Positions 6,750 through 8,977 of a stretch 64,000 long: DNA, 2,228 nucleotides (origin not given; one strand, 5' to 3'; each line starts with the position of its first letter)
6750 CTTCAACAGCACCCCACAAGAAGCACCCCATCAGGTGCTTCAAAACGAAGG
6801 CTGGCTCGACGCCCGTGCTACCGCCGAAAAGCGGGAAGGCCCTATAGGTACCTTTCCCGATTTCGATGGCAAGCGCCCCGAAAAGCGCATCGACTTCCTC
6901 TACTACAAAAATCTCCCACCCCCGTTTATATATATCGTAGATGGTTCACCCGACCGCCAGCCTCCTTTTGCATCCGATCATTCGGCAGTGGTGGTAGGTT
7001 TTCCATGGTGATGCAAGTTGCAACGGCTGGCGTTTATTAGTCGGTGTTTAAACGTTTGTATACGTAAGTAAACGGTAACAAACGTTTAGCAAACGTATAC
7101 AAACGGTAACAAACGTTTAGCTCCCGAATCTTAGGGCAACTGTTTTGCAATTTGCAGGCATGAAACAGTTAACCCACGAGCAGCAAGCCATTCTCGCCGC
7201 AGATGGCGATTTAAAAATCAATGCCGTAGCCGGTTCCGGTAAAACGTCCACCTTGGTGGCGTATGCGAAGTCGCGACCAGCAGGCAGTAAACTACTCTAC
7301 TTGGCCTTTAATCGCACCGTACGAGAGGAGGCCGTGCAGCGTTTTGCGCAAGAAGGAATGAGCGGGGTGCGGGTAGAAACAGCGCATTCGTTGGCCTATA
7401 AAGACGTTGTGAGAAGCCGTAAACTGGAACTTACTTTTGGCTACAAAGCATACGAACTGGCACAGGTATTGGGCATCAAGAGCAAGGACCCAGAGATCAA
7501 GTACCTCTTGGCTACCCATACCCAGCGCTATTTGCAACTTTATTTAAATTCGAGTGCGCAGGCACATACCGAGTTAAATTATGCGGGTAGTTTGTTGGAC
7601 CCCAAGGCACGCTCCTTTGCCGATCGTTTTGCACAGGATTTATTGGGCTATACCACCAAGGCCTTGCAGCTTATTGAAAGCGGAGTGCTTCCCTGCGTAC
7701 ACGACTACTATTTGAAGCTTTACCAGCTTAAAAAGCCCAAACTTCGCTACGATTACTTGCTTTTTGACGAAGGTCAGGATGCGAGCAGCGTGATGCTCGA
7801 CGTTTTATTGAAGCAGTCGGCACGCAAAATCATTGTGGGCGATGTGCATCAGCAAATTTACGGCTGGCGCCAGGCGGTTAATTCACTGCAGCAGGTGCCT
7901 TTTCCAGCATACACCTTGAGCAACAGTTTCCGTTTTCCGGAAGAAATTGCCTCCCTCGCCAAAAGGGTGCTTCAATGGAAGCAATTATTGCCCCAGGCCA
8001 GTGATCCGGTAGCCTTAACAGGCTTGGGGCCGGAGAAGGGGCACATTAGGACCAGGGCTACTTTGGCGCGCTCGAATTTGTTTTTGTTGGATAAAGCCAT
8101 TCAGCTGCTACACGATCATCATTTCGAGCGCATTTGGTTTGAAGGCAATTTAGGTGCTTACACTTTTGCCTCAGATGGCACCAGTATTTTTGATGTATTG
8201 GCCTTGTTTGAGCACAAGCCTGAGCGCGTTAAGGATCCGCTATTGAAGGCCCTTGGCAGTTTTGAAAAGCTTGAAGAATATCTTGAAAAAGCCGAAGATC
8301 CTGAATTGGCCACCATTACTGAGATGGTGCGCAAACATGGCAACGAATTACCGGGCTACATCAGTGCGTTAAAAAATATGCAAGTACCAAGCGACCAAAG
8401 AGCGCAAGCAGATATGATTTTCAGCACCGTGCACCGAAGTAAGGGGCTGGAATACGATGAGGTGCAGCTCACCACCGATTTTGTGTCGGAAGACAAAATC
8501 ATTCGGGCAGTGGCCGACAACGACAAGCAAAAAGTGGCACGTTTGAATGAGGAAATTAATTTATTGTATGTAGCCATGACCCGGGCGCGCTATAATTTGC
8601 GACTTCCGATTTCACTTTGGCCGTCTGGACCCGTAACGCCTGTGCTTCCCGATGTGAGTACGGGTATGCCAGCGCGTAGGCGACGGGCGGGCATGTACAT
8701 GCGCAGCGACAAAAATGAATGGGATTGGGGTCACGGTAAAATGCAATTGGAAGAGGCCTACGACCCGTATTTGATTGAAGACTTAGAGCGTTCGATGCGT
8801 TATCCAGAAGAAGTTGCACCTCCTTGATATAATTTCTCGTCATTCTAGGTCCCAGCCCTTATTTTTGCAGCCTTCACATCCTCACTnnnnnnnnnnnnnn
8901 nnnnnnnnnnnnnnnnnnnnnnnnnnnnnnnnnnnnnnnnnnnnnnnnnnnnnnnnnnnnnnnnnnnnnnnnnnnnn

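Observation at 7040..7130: Phased palindrome/direct-repeat operator array in front of a short UvrD-like helicase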

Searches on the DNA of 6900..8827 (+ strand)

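Call 59: search_rna_families(source=window, start=6900, end=7300, threshold=evalue, max_evalue=10)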
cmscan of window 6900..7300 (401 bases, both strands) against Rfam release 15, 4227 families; matches with E-value up to 10: 6.
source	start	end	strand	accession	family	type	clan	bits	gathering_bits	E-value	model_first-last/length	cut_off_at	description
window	7013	7157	+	RF04130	MIR7996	Gene; miRNA;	-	19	119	0.49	1-190/190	no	MIR7996 microRNA precursor family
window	7045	7112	-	RF03362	mir-9436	Gene; miRNA;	-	16.3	80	1.9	1-66/66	no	mir-9436 microRNA precursor family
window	7045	7112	-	RF03923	mir-964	Gene; miRNA;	-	16.1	100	2.5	1-90/90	no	mir-964 microRNA precursor family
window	6947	7001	-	RF02508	Atu_Ti4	Gene; sRNA;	-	14.7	40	2.7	1-107/107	no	Rhizobiales sRNA Atu_Ti4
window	7032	7118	-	RF01444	S_pombe_snR92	Gene; snRNA; snoRNA; HACA-box;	-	12.8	80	6.1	1-144/144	no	small nucleolar RNA snR92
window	7035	7118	+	RF02578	tsr25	Gene; sRNA;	-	11.7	63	4.8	1-181/181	no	S. aureus tsr25 small RNA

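Call 70: search_with_rna_model(model_id=R1, sources=[L132, L133, L134, L135, L136, L137, L138, L139, L140, L141, L142, L143, L144, L145, L146, L147, L148, L149, L150, L151, L152, L153, L154, L155, L156, L157, L158, L159, L160, L161, L162, L163, L164, L165, L166, L167, L168, L169, L170, L171, L172, L173, L174, L175, L176, L177, L178, L179, L180, L181, L182, L183, L184, L185, L186, L187, L188, L189, L190, L191, L192, L193, L194, L195, L196, L197, L198, L199, L200, L201, L202, L203, L204, L205, L206, L207, L208, L209, L210, L211], max_evalue=1)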
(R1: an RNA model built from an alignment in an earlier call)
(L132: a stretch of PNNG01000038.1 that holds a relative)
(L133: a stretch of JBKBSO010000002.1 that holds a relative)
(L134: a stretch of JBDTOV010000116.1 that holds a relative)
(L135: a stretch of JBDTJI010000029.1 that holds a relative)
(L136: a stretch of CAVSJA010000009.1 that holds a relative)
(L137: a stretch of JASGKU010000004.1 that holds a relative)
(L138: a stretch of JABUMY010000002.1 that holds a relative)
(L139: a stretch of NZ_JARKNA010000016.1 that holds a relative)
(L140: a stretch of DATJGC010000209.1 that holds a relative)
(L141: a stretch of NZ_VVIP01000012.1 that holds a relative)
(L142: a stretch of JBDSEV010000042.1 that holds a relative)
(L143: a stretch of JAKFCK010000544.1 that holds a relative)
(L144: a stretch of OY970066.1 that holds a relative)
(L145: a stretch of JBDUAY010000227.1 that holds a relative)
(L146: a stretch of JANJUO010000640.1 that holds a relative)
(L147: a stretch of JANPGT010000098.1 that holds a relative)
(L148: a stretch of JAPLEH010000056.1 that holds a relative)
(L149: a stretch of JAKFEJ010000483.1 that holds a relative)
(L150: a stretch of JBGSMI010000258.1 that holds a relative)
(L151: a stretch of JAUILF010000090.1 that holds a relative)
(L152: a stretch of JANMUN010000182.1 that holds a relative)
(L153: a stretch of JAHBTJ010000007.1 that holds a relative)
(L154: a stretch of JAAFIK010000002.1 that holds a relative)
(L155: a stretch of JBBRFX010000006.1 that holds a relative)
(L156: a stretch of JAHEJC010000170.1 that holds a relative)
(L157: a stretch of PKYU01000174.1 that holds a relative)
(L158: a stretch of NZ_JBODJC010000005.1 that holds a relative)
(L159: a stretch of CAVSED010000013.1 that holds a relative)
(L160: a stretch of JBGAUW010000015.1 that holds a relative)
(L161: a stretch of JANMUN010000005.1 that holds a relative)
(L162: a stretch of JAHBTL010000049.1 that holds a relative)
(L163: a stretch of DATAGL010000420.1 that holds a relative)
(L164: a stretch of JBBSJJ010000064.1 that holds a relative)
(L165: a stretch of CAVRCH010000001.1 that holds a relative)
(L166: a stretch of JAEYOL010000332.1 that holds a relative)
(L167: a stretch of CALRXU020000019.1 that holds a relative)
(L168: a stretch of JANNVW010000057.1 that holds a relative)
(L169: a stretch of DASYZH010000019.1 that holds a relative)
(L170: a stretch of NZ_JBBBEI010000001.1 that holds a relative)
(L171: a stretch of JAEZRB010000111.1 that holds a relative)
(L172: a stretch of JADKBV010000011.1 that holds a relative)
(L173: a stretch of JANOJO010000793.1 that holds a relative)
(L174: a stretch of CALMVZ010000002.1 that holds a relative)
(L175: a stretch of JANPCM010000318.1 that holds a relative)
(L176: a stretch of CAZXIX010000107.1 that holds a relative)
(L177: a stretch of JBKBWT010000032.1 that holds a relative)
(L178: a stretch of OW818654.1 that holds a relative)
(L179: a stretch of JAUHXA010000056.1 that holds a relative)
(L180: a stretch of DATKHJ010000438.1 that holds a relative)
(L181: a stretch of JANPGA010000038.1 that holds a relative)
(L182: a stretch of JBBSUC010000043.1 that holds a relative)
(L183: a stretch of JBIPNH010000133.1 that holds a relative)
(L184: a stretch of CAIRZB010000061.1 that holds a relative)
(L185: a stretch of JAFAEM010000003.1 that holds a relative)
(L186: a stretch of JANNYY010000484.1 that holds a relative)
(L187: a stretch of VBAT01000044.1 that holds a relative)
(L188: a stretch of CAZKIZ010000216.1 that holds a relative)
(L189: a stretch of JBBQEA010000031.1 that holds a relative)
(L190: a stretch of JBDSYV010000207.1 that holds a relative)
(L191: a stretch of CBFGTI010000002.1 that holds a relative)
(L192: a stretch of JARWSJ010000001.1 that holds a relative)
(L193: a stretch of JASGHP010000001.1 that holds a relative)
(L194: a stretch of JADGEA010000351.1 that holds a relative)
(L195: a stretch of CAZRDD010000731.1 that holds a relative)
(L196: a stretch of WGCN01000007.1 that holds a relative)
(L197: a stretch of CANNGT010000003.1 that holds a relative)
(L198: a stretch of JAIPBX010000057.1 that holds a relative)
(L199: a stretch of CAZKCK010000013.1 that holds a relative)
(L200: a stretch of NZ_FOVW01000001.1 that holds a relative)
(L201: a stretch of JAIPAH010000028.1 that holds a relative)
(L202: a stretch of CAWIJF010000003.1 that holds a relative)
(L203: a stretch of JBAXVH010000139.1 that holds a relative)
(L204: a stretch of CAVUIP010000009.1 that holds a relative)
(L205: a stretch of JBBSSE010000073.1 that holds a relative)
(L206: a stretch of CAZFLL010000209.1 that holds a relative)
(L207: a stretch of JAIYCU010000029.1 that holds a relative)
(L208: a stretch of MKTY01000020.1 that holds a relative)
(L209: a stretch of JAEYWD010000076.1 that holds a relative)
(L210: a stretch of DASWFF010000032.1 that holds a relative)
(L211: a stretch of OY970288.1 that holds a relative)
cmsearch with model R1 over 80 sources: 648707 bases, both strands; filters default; matches with E-value up to 1: 8.
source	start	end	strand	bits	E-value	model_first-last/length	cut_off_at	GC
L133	3921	3998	+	67.9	3.2e-19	1-78/79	-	0.37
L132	3922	3998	+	64.5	3.7e-18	2-78/79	-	0.49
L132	3918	3960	-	30.2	1.8e-07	1-43/79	-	0.37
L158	316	389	+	23.8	1.9e-05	4-77/79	-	0.38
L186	402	477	+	21.3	0.00011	2-77/79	-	0.43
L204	468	541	+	19.9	0.00031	4-77/79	-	0.42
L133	3908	3960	-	18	0.0012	1-54/79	-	0.32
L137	3522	3552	+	14.3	0.017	31-61/79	-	0.42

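Call 71: search_with_rna_model(model_id=R1, sources=[L001, L002, L004, L005, L007, L008, L009, L011, L212, L213, L214, L215, L216, L217, L218, L219, L220, L221, L222, L223, L224, L225, L226, L227, L228, L229, L230, L231, L232, L233, L234, L235, L236, L237, L238, L239, L240], max_evalue=0.1)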
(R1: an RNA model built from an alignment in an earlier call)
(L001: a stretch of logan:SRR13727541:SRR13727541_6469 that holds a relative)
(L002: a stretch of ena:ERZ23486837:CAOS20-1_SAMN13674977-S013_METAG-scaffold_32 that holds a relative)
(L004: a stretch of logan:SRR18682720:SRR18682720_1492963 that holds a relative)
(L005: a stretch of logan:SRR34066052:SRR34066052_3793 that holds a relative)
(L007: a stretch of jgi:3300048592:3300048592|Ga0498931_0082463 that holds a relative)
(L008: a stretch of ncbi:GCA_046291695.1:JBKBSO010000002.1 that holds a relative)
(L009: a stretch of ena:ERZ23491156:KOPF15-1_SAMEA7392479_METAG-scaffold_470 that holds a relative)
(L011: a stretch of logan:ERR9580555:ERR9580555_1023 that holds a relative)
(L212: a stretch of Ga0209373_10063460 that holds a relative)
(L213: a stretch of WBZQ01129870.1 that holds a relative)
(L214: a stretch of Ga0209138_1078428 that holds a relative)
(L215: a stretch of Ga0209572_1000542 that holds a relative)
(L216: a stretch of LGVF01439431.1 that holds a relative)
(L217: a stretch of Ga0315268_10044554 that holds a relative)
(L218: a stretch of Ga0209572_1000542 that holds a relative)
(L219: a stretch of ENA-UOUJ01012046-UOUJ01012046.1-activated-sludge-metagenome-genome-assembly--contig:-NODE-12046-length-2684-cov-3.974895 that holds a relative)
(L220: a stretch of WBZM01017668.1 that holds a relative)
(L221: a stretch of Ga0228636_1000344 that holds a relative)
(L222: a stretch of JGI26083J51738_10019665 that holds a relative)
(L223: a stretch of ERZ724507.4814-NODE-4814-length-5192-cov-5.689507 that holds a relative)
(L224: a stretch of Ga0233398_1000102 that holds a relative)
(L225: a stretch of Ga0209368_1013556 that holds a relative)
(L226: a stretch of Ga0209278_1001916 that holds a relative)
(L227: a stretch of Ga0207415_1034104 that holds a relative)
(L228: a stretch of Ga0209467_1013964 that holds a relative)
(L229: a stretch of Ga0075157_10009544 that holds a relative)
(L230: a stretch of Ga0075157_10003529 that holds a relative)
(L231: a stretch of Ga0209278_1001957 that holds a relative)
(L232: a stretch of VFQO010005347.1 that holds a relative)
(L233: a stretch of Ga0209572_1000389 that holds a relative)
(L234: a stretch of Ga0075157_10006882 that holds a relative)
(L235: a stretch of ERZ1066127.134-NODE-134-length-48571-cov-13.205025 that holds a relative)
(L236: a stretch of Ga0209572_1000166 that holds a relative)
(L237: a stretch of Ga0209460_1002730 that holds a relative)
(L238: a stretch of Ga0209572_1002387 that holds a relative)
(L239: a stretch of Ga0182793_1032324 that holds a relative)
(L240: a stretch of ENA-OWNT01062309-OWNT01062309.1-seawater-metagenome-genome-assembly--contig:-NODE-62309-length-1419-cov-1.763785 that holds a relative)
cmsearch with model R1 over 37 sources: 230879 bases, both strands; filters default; matches with E-value up to 0.1: 75.
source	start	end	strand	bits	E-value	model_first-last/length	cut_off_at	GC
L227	347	422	+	68.9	5.4e-20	2-78/79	-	0.37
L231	6016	6093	+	68.4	7.6e-20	1-78/79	-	0.49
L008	2921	2998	+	67.9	1.1e-19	1-78/79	-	0.37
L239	1588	1663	-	67.3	1.7e-19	2-78/79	-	0.39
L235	3357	3434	-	67.2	1.8e-19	1-78/79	-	0.44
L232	8817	8893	-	65.1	8.2e-19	2-78/79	-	0.45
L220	1237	1312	+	65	8.8e-19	1-76/79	-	0.37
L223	4391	4466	+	65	8.8e-19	1-76/79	-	0.37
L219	2414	2489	+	63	3.8e-18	1-76/79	-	0.37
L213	583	659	+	61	1.7e-17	1-77/79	-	0.38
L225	1154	1230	-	61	1.7e-17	1-77/79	-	0.38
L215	161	236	+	60.9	1.8e-17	1-76/79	-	0.38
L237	2499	2574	-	60.9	1.8e-17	1-76/79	-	0.38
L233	4942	5018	+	60.5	2.3e-17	1-77/79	-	0.39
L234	4517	4589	+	58.7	8.5e-17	2-74/79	-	0.41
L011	2921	2996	+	58.6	8.9e-17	1-76/79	-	0.36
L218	10127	10202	-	58.2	1.2e-16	2-77/79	-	0.39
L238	7472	7547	+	58.2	1.2e-16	2-77/79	-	0.39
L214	574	650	+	57.2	2.5e-16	1-77/79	-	0.29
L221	11024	11100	+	57.2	2.5e-16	1-77/79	-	0.29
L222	1039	1115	+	57.2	2.5e-16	1-77/79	-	0.29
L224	5036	5112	-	57.1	2.6e-16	1-77/79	-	0.27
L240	671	747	+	56.9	3.1e-16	1-77/79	-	0.29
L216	463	535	-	56.7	3.6e-16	6-78/79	-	0.32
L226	9957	10024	-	56.2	4.9e-16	11-78/79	-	0.47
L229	4828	4895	+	56.2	4.9e-16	11-78/79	-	0.47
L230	8707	8772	+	54.6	1.6e-15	13-78/79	-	0.5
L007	1619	1695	+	52.9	5.5e-15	2-78/79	-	0.48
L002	2853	2929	-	49.7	5.4e-14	1-77/79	-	0.35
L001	2938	2998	+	48.3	1.5e-13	18-78/79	-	0.41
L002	2938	2998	+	46.9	4e-13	18-78/79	-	0.48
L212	1285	1340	-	41.7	1.7e-11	21-76/79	-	0.39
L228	1451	1506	+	41.7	1.7e-11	21-76/79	-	0.39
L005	2938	2996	+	41.7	1.7e-11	18-76/79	-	0.46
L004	2937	2998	+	39.6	7.4e-11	17-78/79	-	0.34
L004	2853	2928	-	39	1.2e-10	2-77/79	-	0.39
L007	1562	1636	-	36.7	6.1e-10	2-77/79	-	0.37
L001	2854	2916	-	33.7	5.4e-09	14-76/79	-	0.43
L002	2890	2936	+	33.1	8.4e-09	1-47/79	-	0.3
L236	5684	5718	-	32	1.8e-08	2-36/79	-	0.37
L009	2942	2999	+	31.4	2.8e-08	21-78/79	-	0.48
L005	2833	2907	-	29.7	9.6e-08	2-77/79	-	0.35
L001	2890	2936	+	29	1.6e-07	1-47/79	-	0.34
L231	6012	6055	-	28.7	2e-07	1-44/79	-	0.39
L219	2396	2453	-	28.6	2.1e-07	1-59/79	-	0.4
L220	1225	1275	-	28.3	2.5e-07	2-53/79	-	0.37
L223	4379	4429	-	28.3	2.5e-07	2-53/79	-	0.37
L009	2904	2941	+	28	3.1e-07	3-40/79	-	0.42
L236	5635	5681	-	26.4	1e-06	29-75/79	-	0.36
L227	347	385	-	25.5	2e-06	1-39/79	-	0.33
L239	1625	1663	+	25.3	2.2e-06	1-39/79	-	0.33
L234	4517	4555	-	24.2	4.8e-06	1-39/79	-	0.36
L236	5681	5719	+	23.8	6.4e-06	2-40/79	-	0.36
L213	573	611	-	23.1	1.1e-05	2-40/79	-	0.38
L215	151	189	-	23.1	1.1e-05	2-40/79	-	0.38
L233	4932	4970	-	23.1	1.1e-05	2-40/79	-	0.38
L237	2546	2584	+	23.1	1.1e-05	2-40/79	-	0.38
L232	8855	8897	+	23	1.1e-05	1-43/79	-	0.37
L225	1202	1240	+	23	1.2e-05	2-40/79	-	0.38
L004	2890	2933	+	22.2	2e-05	1-44/79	-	0.3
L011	2910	2960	-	22.1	2.2e-05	1-51/79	-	0.35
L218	10165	10203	+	20.9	5.2e-05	2-40/79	-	0.38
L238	7471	7509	-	20.9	5.2e-05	2-40/79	-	0.38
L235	3395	3437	+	20.4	7.6e-05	1-43/79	-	0.35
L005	2911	2936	+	20.1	9.2e-05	22-47/79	-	0.35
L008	2908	2960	-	18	0.00043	1-54/79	-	0.32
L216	501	542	+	17.5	0.00061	11-54/79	-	0.26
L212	1346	1370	-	16.3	0.0014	22-47/79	-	0.32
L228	1421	1445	+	16.3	0.0014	22-47/79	-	0.32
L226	9995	10024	+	14.7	0.0044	11-40/79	-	0.33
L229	4828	4857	-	14.7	0.0044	11-40/79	-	0.33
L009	2933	2961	-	14.2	0.0067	1-29/79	-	0.34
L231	9796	9827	+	12.8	0.017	28-59/79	-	0.44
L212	1339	1370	+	12.7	0.019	8-39/79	-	0.38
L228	1421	1452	-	12.7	0.019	8-39/79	-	0.38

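Call 92: search_with_rna_model(model_id=R1, source=window, start=6950, end=7200, filters=off, max_evalue=0.01, show_alignments=3)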
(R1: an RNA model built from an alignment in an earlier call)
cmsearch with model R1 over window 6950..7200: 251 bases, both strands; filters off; matches with E-value up to 0.01: 4.
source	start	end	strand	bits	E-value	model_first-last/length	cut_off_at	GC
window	7097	7157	+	48.3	1.6e-16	18-78/79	-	0.41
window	7013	7075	-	33.7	5.9e-12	14-76/79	-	0.43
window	7049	7095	+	29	1.7e-10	1-47/79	-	0.34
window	7080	7107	-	7.7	0.00077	3-29/79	-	0.36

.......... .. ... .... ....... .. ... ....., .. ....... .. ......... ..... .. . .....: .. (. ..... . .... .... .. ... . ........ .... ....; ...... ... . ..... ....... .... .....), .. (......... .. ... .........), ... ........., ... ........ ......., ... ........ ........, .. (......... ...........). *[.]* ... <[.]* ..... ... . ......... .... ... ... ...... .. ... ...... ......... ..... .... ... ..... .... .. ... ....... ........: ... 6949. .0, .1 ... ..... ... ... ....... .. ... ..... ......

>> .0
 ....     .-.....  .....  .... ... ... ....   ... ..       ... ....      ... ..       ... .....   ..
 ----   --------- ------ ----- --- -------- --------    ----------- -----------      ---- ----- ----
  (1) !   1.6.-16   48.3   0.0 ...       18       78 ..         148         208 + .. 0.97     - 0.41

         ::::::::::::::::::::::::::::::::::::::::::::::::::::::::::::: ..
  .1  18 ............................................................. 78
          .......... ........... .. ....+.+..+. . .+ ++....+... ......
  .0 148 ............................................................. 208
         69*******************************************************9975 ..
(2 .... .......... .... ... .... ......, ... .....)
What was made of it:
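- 7040..7047 (-): Leftward proximal variant unit (minus strand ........). Call 92 alignment.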
